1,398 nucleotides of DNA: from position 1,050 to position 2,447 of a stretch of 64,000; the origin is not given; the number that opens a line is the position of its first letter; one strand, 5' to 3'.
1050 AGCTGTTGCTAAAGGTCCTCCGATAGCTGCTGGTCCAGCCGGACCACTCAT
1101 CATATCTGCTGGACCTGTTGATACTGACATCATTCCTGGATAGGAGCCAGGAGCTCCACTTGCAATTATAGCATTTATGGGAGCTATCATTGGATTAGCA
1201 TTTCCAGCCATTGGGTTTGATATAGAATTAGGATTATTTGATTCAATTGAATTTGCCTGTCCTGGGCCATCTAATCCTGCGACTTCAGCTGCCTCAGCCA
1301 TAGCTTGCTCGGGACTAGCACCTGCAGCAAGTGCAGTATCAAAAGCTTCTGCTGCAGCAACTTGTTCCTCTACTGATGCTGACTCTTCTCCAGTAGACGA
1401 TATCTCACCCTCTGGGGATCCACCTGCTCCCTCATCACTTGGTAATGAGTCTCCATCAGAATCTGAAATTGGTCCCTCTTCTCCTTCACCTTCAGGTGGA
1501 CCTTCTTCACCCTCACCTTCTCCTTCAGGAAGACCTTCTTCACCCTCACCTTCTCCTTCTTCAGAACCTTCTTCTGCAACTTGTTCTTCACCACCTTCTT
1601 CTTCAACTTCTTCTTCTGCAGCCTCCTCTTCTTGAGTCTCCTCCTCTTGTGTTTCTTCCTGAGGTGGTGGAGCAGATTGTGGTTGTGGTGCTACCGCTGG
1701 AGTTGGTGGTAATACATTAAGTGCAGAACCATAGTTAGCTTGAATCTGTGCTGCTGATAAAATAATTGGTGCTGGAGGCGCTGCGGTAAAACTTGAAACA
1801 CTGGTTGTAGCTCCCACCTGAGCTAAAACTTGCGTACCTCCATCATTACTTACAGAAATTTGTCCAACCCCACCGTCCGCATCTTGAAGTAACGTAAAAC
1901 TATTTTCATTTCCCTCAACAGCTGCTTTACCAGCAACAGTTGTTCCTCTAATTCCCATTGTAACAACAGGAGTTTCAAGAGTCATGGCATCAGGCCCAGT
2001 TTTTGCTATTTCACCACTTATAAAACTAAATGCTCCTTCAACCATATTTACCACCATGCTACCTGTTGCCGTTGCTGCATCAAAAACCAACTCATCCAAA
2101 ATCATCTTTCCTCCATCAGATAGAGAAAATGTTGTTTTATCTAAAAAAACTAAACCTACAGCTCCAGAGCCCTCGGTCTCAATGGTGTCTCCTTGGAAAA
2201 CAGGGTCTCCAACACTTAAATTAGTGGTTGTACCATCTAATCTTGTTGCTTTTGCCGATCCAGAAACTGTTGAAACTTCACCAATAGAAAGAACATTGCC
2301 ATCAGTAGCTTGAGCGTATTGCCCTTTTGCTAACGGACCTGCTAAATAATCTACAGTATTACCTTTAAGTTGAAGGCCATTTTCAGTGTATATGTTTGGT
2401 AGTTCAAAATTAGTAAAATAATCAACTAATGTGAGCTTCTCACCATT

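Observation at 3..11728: Candidate new system: a cyclic-nucleotide module linked to a TolC-dependent surface or secreted fibril pair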

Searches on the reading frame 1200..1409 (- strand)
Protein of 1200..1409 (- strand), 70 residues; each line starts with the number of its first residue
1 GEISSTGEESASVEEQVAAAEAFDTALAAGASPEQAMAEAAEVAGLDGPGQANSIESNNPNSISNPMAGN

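Call 57: search_protein_families(library=ncbifam, max_evalue=10, proteins=[window:1200-1409:-])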
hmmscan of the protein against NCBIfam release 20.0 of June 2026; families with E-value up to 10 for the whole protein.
seq(70 aa): 0 families

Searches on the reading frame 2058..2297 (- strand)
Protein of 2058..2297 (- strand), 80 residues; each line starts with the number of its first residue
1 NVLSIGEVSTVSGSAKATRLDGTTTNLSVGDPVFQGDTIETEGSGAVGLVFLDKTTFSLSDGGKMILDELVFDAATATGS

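Call 57: search_protein_families(library=ncbifam, max_evalue=10, proteins=[window:2058-2297:-])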
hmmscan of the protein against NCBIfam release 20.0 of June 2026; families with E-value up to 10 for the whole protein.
seq(80 aa): 2 families
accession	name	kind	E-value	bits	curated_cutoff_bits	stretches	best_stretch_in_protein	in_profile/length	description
NF033682.1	retention_LapA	subfamily_domain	7.3e-08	32.7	50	1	6-70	4-68/145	retention module-containing protein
NF033165.1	lipo_LipL45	exception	0.053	12.5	350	1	12-78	46-112/391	lipoprotein LipL45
